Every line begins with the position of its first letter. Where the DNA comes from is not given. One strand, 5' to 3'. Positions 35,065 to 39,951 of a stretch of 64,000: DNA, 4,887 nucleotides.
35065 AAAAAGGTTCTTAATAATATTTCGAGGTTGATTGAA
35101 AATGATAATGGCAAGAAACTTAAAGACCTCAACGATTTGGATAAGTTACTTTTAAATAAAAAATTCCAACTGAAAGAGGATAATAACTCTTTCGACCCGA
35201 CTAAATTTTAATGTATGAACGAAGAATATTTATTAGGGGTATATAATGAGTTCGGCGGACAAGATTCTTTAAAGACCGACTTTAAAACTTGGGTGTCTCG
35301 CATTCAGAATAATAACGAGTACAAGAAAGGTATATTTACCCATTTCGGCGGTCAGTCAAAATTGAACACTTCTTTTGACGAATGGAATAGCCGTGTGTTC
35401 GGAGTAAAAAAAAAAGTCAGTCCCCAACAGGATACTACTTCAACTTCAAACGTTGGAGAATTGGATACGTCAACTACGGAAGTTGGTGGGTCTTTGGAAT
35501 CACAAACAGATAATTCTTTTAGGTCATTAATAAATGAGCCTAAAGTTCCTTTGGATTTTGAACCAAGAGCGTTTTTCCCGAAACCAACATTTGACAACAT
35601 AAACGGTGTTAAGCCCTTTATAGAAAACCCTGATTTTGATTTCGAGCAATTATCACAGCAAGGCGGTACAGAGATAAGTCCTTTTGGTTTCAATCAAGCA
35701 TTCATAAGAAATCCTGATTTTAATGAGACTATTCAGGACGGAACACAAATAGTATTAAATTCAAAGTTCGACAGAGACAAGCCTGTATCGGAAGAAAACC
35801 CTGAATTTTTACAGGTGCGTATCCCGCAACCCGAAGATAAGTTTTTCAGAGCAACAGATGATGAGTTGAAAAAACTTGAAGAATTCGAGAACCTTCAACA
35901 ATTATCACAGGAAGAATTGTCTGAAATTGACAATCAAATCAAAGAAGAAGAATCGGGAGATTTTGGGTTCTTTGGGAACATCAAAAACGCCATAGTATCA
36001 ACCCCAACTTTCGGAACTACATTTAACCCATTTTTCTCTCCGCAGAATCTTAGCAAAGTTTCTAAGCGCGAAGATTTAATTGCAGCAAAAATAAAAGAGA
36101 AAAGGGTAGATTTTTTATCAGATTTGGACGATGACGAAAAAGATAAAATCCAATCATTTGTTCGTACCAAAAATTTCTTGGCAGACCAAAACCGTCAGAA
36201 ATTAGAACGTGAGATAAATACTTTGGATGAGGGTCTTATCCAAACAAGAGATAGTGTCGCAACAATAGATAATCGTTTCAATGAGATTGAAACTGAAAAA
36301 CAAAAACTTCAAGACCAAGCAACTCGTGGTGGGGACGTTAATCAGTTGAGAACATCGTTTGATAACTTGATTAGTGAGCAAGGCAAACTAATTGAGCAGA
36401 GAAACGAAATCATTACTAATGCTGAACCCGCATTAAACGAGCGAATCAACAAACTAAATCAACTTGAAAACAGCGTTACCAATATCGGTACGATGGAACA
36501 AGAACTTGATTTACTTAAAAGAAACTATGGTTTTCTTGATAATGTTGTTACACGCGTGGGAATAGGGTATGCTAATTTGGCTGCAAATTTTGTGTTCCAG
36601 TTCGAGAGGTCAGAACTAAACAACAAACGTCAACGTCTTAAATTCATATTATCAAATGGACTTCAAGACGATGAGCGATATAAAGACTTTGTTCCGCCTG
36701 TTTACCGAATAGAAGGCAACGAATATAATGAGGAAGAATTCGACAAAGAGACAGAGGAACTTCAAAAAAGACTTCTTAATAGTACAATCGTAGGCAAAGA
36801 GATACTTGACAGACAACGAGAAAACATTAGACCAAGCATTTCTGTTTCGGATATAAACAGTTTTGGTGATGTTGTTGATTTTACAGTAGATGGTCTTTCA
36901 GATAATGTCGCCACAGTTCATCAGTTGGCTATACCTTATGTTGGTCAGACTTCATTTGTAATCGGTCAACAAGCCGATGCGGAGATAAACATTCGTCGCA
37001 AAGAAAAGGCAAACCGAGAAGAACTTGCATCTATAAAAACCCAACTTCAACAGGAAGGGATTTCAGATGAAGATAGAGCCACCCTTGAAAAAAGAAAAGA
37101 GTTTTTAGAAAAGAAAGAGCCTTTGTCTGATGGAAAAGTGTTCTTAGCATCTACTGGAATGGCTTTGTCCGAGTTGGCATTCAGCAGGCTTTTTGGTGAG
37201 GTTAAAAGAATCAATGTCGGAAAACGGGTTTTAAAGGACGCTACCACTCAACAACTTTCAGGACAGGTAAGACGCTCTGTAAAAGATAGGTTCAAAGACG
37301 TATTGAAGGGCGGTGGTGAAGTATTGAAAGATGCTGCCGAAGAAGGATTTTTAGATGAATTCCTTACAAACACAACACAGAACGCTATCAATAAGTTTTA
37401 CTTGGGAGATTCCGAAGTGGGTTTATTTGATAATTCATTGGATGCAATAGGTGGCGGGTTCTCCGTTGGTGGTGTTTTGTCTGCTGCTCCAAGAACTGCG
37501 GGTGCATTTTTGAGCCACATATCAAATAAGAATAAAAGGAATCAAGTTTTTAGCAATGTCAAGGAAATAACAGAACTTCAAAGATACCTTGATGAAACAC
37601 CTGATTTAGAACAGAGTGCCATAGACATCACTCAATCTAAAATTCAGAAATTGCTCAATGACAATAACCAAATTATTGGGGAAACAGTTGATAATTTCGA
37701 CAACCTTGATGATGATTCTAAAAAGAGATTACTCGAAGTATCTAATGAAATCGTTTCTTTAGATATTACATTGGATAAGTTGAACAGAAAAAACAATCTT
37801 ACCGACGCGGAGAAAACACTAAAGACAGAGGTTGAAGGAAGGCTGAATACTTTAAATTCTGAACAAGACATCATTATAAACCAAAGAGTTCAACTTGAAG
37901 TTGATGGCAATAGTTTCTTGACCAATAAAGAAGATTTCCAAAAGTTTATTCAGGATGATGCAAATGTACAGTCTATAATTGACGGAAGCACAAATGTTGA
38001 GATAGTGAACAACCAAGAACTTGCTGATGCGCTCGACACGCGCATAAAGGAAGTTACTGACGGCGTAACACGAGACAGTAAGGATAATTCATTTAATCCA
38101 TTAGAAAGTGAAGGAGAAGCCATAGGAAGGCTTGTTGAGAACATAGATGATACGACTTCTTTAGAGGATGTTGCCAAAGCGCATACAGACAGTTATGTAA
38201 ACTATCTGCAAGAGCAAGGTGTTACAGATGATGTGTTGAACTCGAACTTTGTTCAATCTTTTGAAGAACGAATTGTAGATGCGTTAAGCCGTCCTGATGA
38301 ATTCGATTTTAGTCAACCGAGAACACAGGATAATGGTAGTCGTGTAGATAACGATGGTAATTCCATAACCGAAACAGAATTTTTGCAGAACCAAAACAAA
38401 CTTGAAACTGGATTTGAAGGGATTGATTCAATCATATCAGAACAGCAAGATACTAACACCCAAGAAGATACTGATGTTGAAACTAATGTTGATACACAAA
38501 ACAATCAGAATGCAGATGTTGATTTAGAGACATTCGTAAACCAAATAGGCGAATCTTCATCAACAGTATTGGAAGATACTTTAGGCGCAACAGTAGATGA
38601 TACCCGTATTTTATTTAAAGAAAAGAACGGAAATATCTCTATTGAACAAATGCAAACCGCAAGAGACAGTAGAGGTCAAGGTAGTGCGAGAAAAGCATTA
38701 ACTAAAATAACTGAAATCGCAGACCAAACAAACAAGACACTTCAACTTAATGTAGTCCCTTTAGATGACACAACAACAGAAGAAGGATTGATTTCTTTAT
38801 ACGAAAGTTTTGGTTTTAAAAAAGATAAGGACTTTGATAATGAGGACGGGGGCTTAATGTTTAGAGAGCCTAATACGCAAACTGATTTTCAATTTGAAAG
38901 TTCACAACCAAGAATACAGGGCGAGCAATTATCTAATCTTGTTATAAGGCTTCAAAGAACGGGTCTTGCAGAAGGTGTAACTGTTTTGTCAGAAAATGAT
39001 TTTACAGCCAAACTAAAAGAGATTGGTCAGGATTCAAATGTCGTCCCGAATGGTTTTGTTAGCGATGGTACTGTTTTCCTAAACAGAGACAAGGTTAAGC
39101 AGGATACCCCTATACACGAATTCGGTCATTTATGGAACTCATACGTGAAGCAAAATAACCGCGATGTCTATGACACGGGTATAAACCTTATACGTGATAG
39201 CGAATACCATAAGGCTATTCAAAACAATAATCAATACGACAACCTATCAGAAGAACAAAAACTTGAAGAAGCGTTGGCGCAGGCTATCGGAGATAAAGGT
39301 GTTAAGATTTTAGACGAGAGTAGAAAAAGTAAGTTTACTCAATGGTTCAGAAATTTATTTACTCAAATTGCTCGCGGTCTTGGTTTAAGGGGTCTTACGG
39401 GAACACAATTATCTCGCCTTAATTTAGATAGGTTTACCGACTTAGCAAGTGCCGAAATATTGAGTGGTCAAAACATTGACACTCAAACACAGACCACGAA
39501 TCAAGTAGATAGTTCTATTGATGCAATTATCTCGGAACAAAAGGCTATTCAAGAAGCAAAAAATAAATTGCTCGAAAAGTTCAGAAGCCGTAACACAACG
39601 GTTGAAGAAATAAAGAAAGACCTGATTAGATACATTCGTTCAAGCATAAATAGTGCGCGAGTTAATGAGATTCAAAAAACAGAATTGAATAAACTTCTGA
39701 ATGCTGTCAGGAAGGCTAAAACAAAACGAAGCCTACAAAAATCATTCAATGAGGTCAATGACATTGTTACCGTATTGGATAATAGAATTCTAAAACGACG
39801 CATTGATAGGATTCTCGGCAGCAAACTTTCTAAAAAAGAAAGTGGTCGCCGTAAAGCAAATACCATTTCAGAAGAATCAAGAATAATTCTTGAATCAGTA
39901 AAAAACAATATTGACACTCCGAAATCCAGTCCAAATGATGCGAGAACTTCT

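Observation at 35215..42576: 2453-aa virion-module giant with embedded GNAT-like and HExxH metallopeptidase motifs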

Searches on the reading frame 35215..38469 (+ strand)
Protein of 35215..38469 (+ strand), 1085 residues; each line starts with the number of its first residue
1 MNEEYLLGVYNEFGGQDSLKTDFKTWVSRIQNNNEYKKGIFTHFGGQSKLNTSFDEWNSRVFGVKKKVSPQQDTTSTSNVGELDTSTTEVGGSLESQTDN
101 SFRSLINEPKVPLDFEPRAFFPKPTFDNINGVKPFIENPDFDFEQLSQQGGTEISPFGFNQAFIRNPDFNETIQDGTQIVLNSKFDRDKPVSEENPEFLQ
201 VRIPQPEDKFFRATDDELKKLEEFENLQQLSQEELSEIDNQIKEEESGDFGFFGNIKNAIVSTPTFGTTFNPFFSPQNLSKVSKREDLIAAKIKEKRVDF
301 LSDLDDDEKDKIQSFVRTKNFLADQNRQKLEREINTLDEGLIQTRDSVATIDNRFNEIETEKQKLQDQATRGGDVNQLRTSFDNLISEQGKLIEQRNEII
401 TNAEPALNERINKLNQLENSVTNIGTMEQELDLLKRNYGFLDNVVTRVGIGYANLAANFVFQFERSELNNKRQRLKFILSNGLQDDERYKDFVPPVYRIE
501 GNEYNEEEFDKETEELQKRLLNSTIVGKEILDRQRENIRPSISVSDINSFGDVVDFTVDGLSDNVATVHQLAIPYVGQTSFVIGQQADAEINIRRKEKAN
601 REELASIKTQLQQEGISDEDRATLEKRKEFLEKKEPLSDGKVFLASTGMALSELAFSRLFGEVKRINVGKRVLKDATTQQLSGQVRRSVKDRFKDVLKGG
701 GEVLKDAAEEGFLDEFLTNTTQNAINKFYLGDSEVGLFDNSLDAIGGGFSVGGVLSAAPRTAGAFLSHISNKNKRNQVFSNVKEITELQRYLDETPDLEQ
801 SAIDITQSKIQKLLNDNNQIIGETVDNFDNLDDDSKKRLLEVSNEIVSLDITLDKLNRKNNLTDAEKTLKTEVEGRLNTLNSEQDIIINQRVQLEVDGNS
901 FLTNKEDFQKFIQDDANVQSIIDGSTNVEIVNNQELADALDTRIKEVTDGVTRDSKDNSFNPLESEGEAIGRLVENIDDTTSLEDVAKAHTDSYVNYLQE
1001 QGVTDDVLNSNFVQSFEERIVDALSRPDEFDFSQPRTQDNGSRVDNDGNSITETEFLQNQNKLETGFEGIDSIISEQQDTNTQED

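Call 92: search_solved_structures(query=window:35215-38469:+, max_evalue=1)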
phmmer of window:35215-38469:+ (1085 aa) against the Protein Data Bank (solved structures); distinct sequences matched with E-value up to 1: 1.
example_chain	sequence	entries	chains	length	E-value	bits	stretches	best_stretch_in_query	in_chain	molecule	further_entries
4fk7_A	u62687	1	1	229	0.062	14.9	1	817-899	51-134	Putative ADP-ribosyltransferase Certhrax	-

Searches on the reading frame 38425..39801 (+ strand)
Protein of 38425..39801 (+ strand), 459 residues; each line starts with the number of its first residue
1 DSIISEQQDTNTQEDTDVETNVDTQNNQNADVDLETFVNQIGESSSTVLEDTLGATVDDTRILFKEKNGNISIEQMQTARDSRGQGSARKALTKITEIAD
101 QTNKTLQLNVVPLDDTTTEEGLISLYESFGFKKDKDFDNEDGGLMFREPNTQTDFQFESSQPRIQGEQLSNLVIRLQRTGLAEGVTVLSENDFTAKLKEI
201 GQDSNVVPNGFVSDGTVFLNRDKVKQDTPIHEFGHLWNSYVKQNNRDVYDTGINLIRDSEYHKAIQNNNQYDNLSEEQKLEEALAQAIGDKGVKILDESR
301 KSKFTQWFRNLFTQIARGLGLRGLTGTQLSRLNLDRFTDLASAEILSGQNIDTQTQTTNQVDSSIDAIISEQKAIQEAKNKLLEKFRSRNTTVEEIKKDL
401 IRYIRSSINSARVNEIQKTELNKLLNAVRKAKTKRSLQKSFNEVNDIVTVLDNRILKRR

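Call 19: search_solved_structures(query=window:38425-39801:+, max_evalue=10, show_alignments=2)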
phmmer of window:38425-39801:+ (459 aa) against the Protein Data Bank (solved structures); distinct sequences matched with E-value up to 10: 2.
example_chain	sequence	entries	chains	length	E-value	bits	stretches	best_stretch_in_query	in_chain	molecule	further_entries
6iuf_A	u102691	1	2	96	0.025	17.1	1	67-145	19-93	protein-a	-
5jyx_A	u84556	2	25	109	2.4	10.5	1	348-414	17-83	Archeaosine synthase QueF-Like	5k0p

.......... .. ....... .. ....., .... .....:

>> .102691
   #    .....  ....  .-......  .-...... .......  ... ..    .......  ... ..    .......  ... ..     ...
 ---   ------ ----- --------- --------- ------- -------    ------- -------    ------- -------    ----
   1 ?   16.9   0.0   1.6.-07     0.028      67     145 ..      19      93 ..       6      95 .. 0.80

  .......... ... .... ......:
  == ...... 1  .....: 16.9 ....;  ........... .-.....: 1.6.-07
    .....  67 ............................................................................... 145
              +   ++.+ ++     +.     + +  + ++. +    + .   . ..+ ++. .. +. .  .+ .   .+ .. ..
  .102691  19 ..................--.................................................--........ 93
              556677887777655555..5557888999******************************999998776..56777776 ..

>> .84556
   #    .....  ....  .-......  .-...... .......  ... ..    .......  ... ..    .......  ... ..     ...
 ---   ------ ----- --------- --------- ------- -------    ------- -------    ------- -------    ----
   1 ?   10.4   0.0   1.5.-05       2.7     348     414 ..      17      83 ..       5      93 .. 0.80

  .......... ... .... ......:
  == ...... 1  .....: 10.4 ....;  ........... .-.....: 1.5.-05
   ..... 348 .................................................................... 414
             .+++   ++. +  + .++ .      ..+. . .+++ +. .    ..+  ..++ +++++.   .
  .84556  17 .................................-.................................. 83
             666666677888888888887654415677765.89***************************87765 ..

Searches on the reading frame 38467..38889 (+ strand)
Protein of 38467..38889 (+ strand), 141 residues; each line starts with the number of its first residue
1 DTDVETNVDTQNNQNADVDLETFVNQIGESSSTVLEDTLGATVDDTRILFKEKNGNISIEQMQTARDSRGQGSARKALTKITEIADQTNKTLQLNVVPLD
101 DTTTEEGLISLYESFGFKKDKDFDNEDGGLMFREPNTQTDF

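Call 24: search_solved_structures(query=A1, max_evalue=10, show_alignments=3)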
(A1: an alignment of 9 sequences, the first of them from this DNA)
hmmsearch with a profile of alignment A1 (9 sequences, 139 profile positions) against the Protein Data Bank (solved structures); distinct sequences matched with E-value up to 10: 30.
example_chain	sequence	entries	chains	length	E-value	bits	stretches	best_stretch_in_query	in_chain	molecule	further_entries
6iuf_A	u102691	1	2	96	7.6e-08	35.4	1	35-130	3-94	protein-a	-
1yx0_A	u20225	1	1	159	3.2e-05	26.9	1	56-123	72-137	hypothetical protein ysnE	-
1tiq_A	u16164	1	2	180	0.0053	19.7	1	33-118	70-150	Protease synthase and sporulation negative regulatory protein PAI 1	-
2bei_A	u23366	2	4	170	0.0066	19.4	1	51-95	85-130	Diamine acetyltransferase 2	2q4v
1u6m_A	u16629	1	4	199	0.009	19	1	45-123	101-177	acetyltransferase, GNAT family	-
1yr0_A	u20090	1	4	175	0.017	18.1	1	59-128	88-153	phosphinothricin acetyltransferase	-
1qsm_A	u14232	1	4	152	0.023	17.6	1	52-114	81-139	HPA2 HISTONE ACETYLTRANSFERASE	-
1qso_A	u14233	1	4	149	0.025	17.5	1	52-114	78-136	HPA2 HISTONE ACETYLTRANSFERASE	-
1r57_A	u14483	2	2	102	0.03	17.3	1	51-90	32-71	conserved hypothetical protein | Acetyltransferase, GNAT family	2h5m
4m85_A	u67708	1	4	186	0.041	16.8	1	50-118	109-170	N-acetyltransferase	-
2eui_A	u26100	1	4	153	0.05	16.6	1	57-123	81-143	Probable acetyltransferase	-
1on0_A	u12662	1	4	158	0.067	16.1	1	62-118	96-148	YycN protein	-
1xpp_A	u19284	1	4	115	0.074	16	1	104-132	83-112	DNA-directed RNA polymerase subunit L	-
1ufh_A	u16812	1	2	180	0.075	16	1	62-118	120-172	YYCN protein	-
5jph_A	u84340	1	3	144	0.076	16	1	51-87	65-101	Acetyltransferase SACOL1063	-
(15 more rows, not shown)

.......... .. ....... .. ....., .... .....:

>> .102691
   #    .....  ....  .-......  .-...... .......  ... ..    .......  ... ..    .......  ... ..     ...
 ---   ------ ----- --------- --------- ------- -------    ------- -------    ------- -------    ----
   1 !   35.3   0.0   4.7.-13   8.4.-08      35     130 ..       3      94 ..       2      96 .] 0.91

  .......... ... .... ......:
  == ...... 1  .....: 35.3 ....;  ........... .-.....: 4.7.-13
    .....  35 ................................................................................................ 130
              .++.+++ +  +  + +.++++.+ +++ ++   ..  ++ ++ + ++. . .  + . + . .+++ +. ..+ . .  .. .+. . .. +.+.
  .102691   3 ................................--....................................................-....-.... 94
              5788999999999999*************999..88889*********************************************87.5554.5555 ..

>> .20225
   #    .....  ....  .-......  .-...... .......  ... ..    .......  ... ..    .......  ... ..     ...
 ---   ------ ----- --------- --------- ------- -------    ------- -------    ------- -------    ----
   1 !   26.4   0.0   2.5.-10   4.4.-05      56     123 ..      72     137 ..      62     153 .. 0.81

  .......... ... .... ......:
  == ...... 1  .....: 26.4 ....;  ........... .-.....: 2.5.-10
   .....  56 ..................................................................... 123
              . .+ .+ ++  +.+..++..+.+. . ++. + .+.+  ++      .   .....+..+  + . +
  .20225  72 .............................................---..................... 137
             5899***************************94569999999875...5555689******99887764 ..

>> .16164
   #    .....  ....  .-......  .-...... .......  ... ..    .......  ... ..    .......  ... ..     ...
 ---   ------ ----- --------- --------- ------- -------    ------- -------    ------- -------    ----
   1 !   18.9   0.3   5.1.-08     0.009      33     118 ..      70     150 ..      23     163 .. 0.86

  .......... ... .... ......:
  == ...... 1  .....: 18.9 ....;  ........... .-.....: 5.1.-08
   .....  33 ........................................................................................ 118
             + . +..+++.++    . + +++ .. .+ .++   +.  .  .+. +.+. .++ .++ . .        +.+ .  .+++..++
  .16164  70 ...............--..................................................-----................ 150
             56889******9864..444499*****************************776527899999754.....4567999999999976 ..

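Call 74: search_solved_structures(query=A9, max_evalue=0.01, show_alignments=1)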
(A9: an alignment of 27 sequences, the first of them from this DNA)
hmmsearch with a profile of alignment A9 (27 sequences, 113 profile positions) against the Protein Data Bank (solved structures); distinct sequences matched with E-value up to 0.01: 17.
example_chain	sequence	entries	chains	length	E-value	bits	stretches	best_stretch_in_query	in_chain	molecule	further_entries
6iuf_A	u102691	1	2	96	5.3e-12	48.6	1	12-105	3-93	protein-a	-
1tiq_A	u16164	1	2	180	3.6e-06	29.8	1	10-97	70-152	Protease synthase and sporulation negative regulatory protein PAI 1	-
1yx0_A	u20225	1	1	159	1.6e-05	27.8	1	34-100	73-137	hypothetical protein ysnE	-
8osp_A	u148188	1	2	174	3.1e-05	26.8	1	16-99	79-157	N-acetyltransferase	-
6yzz_A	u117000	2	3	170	0.00011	25.1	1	37-98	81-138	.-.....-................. 50 | Acyl-CoA N-acyltransferases (NAT) superfamily protein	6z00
1r57_A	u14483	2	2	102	0.00015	24.6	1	19-67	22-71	conserved hypothetical protein | Acetyltransferase, GNAT family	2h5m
1u6m_A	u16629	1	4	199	0.00015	24.6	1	32-102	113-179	acetyltransferase, GNAT family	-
4m85_A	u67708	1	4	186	0.00021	24.2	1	25-99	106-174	N-acetyltransferase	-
2bei_A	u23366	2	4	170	0.00026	23.9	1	26-71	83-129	Diamine acetyltransferase 2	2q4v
5jph_A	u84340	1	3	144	0.00051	22.9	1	29-68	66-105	Acetyltransferase SACOL1063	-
5jq4_A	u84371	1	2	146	0.00051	22.9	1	29-68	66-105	Acetyltransferase SACOL1063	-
1wwz_A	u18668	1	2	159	0.00082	22.3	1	34-101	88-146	hypothetical protein PH1933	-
1yr0_A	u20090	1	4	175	0.0025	20.7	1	36-104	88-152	phosphinothricin acetyltransferase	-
1qsm_A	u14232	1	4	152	0.0026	20.6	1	29-65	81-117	HPA2 HISTONE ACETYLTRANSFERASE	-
1qso_A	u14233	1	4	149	0.0028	20.5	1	29-65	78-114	HPA2 HISTONE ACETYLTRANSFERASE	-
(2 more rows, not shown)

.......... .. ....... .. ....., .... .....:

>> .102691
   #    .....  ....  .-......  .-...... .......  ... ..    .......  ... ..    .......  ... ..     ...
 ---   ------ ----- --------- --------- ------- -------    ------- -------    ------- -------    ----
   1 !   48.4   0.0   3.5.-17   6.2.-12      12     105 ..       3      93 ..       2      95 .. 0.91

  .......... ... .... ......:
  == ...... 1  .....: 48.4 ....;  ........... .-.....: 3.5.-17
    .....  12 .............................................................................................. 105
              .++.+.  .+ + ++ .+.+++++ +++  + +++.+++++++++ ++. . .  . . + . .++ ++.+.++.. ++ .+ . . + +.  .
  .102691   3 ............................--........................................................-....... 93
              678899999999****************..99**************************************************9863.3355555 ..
